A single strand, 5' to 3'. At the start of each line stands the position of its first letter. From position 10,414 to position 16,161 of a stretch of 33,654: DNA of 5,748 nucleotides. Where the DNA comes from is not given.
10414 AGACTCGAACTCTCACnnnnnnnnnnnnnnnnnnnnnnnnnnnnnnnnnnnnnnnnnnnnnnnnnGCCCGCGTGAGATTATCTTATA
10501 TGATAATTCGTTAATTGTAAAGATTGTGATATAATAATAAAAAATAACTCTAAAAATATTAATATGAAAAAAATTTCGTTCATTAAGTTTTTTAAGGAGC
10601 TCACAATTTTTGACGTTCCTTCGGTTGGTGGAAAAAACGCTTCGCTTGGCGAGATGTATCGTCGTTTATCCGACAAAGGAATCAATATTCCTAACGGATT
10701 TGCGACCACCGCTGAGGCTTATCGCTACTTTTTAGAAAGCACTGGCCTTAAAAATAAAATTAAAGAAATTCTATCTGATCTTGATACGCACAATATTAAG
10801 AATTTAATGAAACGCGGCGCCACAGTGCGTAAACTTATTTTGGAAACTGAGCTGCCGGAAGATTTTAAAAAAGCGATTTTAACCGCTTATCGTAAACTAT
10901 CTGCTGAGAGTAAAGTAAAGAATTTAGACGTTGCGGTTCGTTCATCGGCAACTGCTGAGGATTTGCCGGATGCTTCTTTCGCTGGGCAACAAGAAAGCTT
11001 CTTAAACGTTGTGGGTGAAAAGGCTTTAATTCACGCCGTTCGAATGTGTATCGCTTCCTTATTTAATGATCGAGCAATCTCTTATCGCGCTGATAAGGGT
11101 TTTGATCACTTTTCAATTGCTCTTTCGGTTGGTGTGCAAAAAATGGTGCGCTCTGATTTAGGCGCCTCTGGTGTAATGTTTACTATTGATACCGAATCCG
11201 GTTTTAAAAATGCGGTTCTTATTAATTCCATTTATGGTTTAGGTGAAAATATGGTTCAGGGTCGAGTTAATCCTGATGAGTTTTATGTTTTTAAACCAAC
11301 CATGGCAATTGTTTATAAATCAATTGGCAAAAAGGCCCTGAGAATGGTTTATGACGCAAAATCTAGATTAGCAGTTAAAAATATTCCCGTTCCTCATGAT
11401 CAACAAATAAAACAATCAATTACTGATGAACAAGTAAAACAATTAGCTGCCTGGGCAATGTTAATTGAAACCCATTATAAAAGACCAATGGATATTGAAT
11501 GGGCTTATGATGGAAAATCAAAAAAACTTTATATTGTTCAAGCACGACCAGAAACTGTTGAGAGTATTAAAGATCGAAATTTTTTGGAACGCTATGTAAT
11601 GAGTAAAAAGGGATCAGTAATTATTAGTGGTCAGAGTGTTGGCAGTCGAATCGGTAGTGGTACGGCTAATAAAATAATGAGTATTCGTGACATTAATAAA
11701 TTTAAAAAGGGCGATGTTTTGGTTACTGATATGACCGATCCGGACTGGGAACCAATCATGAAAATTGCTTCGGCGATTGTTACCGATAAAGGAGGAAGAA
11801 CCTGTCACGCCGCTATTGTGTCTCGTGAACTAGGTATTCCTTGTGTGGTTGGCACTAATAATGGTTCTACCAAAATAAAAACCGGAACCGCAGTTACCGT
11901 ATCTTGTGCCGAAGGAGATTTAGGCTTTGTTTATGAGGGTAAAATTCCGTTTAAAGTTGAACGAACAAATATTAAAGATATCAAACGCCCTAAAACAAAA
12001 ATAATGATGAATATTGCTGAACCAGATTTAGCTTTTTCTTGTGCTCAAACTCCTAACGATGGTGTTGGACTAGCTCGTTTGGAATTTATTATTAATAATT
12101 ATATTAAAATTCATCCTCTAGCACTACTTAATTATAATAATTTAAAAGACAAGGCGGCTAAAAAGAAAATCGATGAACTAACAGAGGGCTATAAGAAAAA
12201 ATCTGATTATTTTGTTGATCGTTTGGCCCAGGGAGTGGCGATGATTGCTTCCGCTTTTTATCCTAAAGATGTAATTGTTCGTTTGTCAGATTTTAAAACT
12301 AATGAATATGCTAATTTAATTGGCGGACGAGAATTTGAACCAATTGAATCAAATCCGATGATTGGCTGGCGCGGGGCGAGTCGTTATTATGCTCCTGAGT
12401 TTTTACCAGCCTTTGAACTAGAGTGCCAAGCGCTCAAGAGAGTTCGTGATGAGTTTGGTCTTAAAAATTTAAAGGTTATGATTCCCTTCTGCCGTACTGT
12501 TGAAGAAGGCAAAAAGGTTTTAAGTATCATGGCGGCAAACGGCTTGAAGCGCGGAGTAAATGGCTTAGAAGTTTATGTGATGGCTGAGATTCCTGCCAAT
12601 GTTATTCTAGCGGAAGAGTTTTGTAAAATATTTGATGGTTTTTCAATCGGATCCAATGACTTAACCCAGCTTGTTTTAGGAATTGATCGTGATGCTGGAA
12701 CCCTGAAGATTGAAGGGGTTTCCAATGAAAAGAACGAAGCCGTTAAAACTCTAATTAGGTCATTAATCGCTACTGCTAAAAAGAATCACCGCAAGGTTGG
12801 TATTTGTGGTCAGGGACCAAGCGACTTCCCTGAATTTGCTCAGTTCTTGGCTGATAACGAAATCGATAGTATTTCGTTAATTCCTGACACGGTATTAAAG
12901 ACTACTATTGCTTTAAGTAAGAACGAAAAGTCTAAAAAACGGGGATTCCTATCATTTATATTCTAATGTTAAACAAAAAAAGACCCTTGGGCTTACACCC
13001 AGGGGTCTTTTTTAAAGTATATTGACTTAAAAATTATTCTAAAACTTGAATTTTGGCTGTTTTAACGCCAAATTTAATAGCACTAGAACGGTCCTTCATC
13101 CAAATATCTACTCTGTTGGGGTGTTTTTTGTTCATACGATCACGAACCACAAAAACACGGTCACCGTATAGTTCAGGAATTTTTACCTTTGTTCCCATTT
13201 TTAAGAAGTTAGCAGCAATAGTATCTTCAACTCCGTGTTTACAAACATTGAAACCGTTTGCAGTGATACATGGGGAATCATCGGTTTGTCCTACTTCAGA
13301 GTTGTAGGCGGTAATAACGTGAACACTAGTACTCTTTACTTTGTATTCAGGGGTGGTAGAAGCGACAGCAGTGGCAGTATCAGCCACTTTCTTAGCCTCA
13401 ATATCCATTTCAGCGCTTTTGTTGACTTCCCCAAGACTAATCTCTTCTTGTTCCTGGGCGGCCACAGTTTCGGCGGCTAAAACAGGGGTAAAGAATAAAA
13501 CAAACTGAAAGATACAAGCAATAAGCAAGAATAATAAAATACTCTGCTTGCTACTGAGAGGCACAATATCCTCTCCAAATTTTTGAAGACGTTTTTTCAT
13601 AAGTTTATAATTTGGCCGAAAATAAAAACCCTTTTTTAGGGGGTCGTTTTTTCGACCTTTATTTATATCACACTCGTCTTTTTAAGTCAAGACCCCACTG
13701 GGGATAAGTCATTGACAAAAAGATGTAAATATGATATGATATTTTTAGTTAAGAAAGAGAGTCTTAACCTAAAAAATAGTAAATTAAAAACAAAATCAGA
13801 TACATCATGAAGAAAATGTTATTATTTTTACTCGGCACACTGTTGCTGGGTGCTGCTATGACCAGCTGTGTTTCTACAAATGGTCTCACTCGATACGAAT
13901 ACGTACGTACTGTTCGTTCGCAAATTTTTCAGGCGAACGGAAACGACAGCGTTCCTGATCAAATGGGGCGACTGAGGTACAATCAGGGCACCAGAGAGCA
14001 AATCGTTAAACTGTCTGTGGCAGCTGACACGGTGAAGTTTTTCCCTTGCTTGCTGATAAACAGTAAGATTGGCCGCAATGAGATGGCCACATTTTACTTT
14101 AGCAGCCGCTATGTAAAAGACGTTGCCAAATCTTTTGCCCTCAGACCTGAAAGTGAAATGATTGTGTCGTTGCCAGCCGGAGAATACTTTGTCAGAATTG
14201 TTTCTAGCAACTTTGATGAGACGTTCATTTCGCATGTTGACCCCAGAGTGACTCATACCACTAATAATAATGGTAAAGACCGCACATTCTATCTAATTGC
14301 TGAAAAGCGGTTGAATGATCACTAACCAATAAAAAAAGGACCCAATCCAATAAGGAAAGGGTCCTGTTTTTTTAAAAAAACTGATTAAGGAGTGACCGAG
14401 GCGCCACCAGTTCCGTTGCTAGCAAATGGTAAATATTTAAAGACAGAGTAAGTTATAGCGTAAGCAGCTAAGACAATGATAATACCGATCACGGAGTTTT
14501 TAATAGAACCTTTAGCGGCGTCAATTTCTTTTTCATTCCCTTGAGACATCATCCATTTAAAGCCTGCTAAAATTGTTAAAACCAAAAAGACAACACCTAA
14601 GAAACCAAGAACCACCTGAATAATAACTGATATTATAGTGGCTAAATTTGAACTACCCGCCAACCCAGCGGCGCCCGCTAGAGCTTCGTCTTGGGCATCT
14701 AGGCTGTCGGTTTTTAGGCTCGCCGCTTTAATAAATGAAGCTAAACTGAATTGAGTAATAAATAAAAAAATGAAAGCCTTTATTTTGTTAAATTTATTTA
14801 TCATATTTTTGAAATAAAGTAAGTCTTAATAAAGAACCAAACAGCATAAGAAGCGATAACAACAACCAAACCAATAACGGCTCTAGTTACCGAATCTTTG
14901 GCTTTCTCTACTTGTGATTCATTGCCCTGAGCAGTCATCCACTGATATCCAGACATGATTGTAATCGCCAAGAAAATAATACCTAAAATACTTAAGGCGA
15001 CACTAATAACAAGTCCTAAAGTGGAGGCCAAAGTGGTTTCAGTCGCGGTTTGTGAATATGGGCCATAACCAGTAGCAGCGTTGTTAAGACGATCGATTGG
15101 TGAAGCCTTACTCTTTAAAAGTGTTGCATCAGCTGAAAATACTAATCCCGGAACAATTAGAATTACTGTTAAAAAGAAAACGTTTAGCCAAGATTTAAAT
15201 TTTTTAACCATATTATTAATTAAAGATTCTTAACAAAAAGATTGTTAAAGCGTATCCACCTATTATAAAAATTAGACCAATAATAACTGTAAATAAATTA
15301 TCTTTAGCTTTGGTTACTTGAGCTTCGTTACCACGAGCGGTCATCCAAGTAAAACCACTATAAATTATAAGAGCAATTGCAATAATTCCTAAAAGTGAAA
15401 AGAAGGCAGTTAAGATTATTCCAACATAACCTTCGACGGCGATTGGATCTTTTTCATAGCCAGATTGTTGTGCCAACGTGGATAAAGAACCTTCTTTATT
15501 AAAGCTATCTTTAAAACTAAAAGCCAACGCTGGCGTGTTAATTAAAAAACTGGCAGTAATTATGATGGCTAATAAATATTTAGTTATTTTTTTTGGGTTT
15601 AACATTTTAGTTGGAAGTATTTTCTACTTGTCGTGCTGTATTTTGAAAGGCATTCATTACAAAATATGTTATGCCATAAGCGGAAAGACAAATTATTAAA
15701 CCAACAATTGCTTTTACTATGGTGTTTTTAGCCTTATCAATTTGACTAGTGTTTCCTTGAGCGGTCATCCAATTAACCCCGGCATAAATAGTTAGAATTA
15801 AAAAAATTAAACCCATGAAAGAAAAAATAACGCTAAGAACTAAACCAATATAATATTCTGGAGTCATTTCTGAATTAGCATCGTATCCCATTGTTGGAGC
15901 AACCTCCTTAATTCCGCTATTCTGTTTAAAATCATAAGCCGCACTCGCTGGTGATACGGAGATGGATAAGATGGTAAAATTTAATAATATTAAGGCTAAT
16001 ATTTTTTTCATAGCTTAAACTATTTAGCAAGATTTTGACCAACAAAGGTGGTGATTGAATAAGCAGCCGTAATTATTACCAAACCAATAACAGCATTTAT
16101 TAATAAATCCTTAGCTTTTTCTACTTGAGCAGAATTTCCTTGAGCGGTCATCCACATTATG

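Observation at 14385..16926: Tandem array of six paralogous VirB2/TrbC-like two-helix pilin genes with no secretion machinery within 33 kb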

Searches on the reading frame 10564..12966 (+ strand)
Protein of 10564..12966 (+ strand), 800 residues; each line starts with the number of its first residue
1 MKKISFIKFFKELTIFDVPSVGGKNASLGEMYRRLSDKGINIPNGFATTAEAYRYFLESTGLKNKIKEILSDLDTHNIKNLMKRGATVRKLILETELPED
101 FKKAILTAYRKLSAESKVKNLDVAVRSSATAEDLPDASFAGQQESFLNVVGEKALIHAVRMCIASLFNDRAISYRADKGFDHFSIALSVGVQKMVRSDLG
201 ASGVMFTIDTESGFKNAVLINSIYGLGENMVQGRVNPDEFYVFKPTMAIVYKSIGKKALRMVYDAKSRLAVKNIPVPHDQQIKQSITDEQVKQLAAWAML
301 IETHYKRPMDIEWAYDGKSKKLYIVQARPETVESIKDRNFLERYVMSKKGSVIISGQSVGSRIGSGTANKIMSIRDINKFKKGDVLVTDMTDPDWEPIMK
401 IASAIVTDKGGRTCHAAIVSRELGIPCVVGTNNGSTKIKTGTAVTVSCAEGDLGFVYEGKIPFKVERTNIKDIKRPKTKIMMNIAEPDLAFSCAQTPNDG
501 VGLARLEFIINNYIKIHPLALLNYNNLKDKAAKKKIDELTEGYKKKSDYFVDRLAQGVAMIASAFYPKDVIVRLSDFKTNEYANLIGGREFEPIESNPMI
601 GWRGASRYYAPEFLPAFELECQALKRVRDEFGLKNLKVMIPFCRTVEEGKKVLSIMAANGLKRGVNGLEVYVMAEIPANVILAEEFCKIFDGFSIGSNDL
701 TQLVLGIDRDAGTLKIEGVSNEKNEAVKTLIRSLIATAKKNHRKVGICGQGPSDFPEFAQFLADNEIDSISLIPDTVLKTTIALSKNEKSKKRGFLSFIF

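Call 9: search_protein_families(library=pfam, proteins=[window:10564-12966:+], max_evalue=0.001)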
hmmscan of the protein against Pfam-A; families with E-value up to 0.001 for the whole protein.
window:10564-12966:+ (800 aa): 3 families
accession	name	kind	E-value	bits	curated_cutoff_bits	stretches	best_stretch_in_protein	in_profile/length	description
PF01326.24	PPDK_N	-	2.6e-127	425.1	27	1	19-336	2-315/328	Pyruvate phosphate dikinase, AMP/ATP-binding domain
PF02896.24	PEP-utilizers_C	-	1.6e-53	182.2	22.8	1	476-786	18-290/293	PEP-utilising enzyme, PEP-binding domain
PF00391.29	PEP-utilizers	-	6.5e-26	90.2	23.1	1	380-451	1-72/72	PEP-utilising enzyme, mobile domain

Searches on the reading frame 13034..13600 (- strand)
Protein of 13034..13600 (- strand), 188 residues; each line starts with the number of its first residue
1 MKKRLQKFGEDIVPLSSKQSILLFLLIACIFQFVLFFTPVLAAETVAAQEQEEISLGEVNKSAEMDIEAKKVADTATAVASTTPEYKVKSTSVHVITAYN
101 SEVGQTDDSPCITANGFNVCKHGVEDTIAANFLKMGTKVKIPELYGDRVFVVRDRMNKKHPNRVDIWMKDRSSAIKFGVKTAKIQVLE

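Call 9: search_protein_families(library=pfam, proteins=[window:13034-13600:-], max_evalue=0.001)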
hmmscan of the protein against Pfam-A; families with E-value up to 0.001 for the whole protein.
window:13034-13600:- (188 aa): 0 families

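Call 49: search_solved_structures(query=window:13034-13600:-, max_evalue=1)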
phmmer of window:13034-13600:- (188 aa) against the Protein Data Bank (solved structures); distinct sequences matched with E-value up to 1: 2.
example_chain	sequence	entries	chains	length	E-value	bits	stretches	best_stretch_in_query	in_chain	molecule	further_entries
2ftc_A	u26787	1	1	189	0.98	12.4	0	64-162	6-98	Mitochondrial ribosomal protein L1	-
7a5k_n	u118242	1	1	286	0.98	12.4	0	63-162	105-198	39S ribosomal protein L1, mitochondrial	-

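Call 68: search_protein_families(library=pfam, proteins=[window:13034-13600:-], max_evalue=5)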
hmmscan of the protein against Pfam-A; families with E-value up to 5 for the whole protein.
window:13034-13600:- (188 aa): 4 families
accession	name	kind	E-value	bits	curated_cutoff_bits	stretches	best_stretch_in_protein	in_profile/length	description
PF10844.13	DUF2577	-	0.072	13.9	22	1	41-155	4-96/96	Protein of unknown function (DUF2577)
PF14126.11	DUF4293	-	0.11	13.2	27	1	23-62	7-44/153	Domain of unknown function (DUF4293)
PF14047.11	DCR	-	0.14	12.7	27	1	8-32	26-50/67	Dppa2/4 conserved region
PF14326.11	DUF4384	-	0.17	12.4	27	0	43-84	40-81/81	Domain of unknown function (DUF4384)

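Call 73: search_protein_families(library=ncbifam, proteins=[window:13034-13600:-], max_evalue=0.01)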
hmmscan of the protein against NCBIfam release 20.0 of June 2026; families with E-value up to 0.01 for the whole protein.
window:13034-13600:- (188 aa): 3 families
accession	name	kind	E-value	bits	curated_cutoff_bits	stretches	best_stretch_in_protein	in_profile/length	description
NF040670.1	wall_bind_EntA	exception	1.9e-07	30.8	560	1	42-187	144-290/291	cell wall-binding protein EntA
NF040676.1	wall_bind_EntB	exception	0.0003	19.4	780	1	48-187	359-490/490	cell wall-binding protein EntB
NF040677.1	wall_bind_EntC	exception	0.0017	17.2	770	1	47-187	285-421/422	cell wall-binding protein EntC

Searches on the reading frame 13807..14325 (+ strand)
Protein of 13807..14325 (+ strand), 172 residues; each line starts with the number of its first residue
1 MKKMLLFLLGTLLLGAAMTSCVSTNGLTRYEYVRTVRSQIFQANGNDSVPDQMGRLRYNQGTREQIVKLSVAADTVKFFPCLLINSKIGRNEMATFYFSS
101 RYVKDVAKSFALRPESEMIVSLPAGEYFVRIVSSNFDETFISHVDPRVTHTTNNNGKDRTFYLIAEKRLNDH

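Call 9: search_protein_families(library=pfam, proteins=[window:13807-14325:+], max_evalue=0.001)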
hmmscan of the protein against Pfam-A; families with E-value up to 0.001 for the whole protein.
window:13807-14325:+ (172 aa): 0 families

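Call 68: search_protein_families(library=pfam, proteins=[window:13807-14325:+], max_evalue=5)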
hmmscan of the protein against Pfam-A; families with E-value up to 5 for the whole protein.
window:13807-14325:+ (172 aa): 1 family
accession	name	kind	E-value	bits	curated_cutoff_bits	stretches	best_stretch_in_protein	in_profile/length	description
PF22948.1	MINAR1_N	-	0.1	13.4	28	1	34-85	39-92/95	MINAR1, N-terminal helical domain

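Call 73: search_protein_families(library=ncbifam, proteins=[window:13807-14325:+], max_evalue=0.01)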
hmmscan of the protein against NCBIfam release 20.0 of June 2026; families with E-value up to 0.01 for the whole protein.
window:13807-14325:+ (172 aa): 0 families

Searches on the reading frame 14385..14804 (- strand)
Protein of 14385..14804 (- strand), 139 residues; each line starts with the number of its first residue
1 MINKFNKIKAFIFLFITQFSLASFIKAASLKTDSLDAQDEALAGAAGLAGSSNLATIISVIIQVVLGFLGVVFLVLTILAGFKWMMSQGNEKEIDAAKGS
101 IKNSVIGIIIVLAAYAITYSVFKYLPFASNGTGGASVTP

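Call 3: search_protein_families(library=pfam, proteins=[window:14385-14804:-], max_evalue=1)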
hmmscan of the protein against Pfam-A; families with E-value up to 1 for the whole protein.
window:14385-14804:- (139 aa): 4 families
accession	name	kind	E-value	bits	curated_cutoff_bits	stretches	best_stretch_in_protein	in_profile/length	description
PF18895.5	T4SS_pilin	-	1.7e-09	38.1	26.6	1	51-118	2-68/71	Type IV secretion system pilin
PF05545.16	FixQ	-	0.17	12.3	29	1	62-98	6-42/49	Cbb3-type cytochrome oxidase component FixQ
PF20664.2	DUF6814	-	0.32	11.7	25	1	68-114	7-50/71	Family of unknown function (DUF6814)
PF07666.16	MpPF26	-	0.71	10.4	37.2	1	54-118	3-71/75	M penetrans paralogue family 26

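Call 4: search_protein_families(library=ncbifam, proteins=[window:14385-14804:-], max_evalue=1)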
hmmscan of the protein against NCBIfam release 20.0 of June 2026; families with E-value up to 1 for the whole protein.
window:14385-14804:- (139 aa): 3 families
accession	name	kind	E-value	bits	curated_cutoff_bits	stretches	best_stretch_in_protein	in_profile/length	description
NF045849.1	ICE_MMCAP2_0565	equivalog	8.5e-10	38.2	40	1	53-124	8-79/80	Mbov_0395 family pilin-like conjugal transfer protein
NF010431.0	PRK13857.1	equivalog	0.0053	16.7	103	1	44-114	45-109/120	pilin major subunit VirB2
TIGR03943.1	TIGR03943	equivalog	0.21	11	88.8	1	58-114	9-65/221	TIGR03943 family putative permease subunit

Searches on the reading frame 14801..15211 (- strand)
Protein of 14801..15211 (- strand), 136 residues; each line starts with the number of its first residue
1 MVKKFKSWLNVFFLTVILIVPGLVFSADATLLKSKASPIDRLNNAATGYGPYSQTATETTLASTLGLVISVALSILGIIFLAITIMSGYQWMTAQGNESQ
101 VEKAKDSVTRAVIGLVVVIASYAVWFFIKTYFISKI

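Call 3: search_protein_families(library=pfam, proteins=[window:14801-15211:-], max_evalue=1)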
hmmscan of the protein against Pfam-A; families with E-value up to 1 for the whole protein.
window:14801-15211:- (136 aa): 5 families
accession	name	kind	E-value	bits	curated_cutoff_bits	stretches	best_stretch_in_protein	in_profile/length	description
PF18895.5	T4SS_pilin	-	6.1e-08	33.1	26.6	1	69-127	12-67/71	Type IV secretion system pilin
PF16936.10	Holin_9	-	0.0021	18.7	25.3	1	67-96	27-56/78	Putative holin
PF09773.14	Meckelin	-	0.064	11.7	25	1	67-134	352-413/825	Meckelin (Transmembrane protein 67)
PF05987.18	DUF898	-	0.15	11.6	28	1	46-131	163-244/336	Bacterial protein of unknown function (DUF898)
PF23050.1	KH_N4BP1_1st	-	0.21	12.1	27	1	87-106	39-58/65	N4BP1, first type I KH-domain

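Call 4: search_protein_families(library=ncbifam, proteins=[window:14801-15211:-], max_evalue=1)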
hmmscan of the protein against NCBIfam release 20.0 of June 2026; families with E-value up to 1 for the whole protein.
window:14801-15211:- (136 aa): 3 families
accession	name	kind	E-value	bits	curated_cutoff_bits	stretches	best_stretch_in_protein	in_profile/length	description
NF045849.1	ICE_MMCAP2_0565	equivalog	4.8e-06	26.2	40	1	60-128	8-76/80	Mbov_0395 family pilin-like conjugal transfer protein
NF050153.2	Rv3852_fam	equivalog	0.14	12.7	100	0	54-80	111-138/145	Rv3852 family protein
NF007884.0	PRK10591.1-2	equivalog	0.38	10.9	147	0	71-119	12-57/96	hypothetical protein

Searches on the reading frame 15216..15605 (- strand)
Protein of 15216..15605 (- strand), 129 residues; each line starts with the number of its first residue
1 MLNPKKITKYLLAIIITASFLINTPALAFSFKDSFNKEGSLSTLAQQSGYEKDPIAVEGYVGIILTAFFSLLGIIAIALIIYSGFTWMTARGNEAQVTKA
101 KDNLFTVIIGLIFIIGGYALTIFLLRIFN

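Call 3: search_protein_families(library=pfam, proteins=[window:15216-15605:-], max_evalue=1)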
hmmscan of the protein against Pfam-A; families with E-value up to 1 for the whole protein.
window:15216-15605:- (129 aa): 6 families
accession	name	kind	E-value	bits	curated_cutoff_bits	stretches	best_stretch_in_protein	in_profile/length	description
PF18895.5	T4SS_pilin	-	2.1e-06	28.1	26.6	1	64-115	12-62/71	Type IV secretion system pilin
PF04956.18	TrbC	-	0.00046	20.8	27.9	1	44-119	29-93/98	TrbC/VIRB2 pilin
PF19607.4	DUF6112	-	0.0041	17.3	25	1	61-125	16-82/88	Family of unknown function (DUF6112)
PF23396.1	DUF7103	-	0.0043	17.5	27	1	59-114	21-76/159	Family of unknown function (DUF7103)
PF02300.22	Fumarate_red_C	-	0.012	16.1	24.2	1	54-124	52-122/127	Fumarate reductase subunit C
PF04290.18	DctQ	-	0.23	11.8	28.3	1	61-125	61-123/132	Tripartite ATP-independent periplasmic transporters, DctQ component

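Call 4: search_protein_families(library=ncbifam, proteins=[window:15216-15605:-], max_evalue=1)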
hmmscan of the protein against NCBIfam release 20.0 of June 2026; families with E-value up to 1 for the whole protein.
window:15216-15605:- (129 aa): 3 families
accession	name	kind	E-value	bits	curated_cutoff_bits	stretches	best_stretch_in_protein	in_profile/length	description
NF045849.1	ICE_MMCAP2_0565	equivalog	3.6e-10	39.4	40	1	57-126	9-78/80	Mbov_0395 family pilin-like conjugal transfer protein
NF008663.0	PRK11667.1-1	equivalog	0.0089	16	277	1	6-47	4-43/165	hypothetical protein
TIGR03340.1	phn_DUF6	hypoth_equivalog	0.01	15.5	288.15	1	62-126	167-233/281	phosphonate utilization associated putative membrane protein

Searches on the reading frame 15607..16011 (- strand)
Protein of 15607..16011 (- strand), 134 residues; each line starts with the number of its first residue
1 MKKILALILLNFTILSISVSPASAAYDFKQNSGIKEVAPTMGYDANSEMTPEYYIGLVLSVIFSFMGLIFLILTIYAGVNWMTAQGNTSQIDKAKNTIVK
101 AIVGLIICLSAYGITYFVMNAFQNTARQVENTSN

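Call 3: search_protein_families(library=pfam, proteins=[window:15607-16011:-], max_evalue=1)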
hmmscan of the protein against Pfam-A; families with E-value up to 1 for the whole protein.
window:15607-16011:- (134 aa): 6 families
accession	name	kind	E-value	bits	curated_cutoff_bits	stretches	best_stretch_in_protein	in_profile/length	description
PF18895.5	T4SS_pilin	-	1.8e-07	31.6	26.6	1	62-118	16-71/71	Type IV secretion system pilin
PF05545.16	FixQ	-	0.0099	16.2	29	1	60-98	7-45/49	Cbb3-type cytochrome oxidase component FixQ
PF15145.11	DUF4577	-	0.079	13.4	27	1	17-82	31-92/128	Domain of unknown function (DUF4577)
PF15062.11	ARL6IP6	-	0.15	12.7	27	1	88-117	17-46/86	Haemopoietic lineage transmembrane helix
PF20664.2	DUF6814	-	0.16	12.6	25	1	65-122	7-65/71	Family of unknown function (DUF6814)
PF06024.17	Orf78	-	0.66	10.7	29.4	0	82-123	49-90/101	Orf78 (ac78)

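Call 4: search_protein_families(library=ncbifam, proteins=[window:15607-16011:-], max_evalue=1)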
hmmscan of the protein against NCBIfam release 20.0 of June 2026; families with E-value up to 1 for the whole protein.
window:15607-16011:- (134 aa): 6 families
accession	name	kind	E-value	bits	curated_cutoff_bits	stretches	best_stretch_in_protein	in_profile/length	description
NF045849.1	ICE_MMCAP2_0565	equivalog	6.5e-08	32.2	40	1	54-121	12-79/80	Mbov_0395 family pilin-like conjugal transfer protein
NF040944.1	MYPE2350_fam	equivalog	0.00062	20.3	50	1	3-118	6-119/128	MYPE2350 family membrane protein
TIGR03340.1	phn_DUF6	hypoth_equivalog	0.0056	16.4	288.15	1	64-126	178-238/281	phosphonate utilization associated putative membrane protein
NF041560.1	T6SS_Burk_ExIF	subfamily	0.018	14.7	90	1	59-130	129-196/234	putative type VI secretion system effector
NF045994.1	MAG4530_fam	subfamily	0.072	11.9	50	1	53-119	23-89/441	MAG4530 family protein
NF041742.1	WGxxGxxG_fam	subfamily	0.15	12.7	35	0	1-42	1-33/69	WGxxGxxG family protein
